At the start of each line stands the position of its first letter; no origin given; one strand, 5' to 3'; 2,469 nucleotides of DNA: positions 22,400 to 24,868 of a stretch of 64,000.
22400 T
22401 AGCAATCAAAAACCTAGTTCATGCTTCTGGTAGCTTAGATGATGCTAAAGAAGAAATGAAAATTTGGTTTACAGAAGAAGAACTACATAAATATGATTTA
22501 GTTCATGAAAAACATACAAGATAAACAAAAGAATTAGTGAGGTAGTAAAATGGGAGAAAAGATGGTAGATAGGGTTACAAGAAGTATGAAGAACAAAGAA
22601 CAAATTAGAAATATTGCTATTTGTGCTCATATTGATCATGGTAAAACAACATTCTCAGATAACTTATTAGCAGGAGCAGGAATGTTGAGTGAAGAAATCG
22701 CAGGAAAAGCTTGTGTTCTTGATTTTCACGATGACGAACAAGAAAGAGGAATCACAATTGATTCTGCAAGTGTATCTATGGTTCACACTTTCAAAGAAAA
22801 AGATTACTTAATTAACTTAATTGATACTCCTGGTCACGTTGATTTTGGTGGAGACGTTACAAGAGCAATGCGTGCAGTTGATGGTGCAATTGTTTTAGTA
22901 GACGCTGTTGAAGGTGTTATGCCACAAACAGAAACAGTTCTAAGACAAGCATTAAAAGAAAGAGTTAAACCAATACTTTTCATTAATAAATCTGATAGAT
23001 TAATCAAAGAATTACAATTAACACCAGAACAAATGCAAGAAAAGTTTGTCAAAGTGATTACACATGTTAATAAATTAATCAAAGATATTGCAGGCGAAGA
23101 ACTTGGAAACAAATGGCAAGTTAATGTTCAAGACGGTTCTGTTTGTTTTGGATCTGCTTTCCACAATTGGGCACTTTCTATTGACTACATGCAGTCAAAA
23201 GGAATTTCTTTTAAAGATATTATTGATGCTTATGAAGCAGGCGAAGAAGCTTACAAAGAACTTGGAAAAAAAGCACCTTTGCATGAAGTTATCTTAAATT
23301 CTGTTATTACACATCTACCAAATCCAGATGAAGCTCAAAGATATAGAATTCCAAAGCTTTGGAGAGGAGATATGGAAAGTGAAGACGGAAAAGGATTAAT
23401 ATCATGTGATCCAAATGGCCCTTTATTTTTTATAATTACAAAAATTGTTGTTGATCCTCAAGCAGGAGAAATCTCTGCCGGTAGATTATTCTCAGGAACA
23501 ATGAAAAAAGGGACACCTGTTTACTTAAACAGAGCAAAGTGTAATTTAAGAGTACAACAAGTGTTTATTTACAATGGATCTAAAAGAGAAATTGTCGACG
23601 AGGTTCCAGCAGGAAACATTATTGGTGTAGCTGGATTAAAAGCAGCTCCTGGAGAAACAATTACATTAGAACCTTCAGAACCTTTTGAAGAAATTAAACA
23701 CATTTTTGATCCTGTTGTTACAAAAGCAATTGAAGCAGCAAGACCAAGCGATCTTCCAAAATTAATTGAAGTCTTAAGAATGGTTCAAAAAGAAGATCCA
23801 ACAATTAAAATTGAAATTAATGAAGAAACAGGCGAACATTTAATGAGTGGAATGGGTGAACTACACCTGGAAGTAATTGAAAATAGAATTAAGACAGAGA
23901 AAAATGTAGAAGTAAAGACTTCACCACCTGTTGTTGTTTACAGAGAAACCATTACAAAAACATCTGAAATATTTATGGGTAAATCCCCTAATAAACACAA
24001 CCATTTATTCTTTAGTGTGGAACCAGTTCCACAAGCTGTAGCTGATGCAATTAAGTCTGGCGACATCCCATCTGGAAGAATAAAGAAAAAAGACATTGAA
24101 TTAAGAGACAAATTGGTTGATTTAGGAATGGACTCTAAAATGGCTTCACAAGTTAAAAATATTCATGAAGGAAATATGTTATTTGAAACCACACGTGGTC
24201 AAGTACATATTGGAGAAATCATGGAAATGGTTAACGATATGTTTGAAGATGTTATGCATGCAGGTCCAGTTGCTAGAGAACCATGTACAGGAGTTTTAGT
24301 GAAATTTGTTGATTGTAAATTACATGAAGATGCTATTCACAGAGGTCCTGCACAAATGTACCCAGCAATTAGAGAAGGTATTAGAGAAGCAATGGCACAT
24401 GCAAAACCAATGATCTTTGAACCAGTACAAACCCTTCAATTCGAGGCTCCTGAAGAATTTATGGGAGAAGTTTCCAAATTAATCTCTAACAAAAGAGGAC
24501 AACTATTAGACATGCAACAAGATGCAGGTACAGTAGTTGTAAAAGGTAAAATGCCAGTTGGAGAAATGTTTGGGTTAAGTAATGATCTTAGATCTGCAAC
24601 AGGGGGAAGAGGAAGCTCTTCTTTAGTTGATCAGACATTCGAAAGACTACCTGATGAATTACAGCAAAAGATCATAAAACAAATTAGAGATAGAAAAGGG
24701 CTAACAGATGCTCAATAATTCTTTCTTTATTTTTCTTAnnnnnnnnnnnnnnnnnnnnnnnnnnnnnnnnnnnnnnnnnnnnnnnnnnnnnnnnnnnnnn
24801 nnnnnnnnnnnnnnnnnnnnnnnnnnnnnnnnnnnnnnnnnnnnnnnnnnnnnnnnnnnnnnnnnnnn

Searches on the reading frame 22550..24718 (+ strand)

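Call 81: search_protein_families(library=pfam, proteins=[window:22550-24718:+], max_evalue=0.0001)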
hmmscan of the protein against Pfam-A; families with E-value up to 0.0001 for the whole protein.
window:22550-24718:+ (722 aa): 6 families
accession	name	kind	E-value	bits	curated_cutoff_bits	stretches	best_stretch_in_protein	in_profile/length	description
PF00009.33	GTP_EFTU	-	3.2e-57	193.6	26.5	1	17-237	1-177/188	Elongation factor Tu GTP binding domain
PF14492.12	EFG_III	-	5e-23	81.4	27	1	387-458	3-74/75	Elongation Factor G, domain III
PF00679.30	EFG_C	-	3.1e-21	75.6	27.9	1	622-707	2-88/89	Elongation factor G C-terminus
PF03764.24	EFG_IV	-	4.1e-20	72.2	24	1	512-619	10-121/121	Elongation factor G, domain IV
PF22042.2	EF-G_D2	-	3.6e-12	46.6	27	1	295-367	5-75/84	Elongation factor G domain 2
PF03144.31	GTP_EFTU_D2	-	1.2e-10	42.1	30.3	1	306-372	1-73/73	Elongation factor Tu domain 2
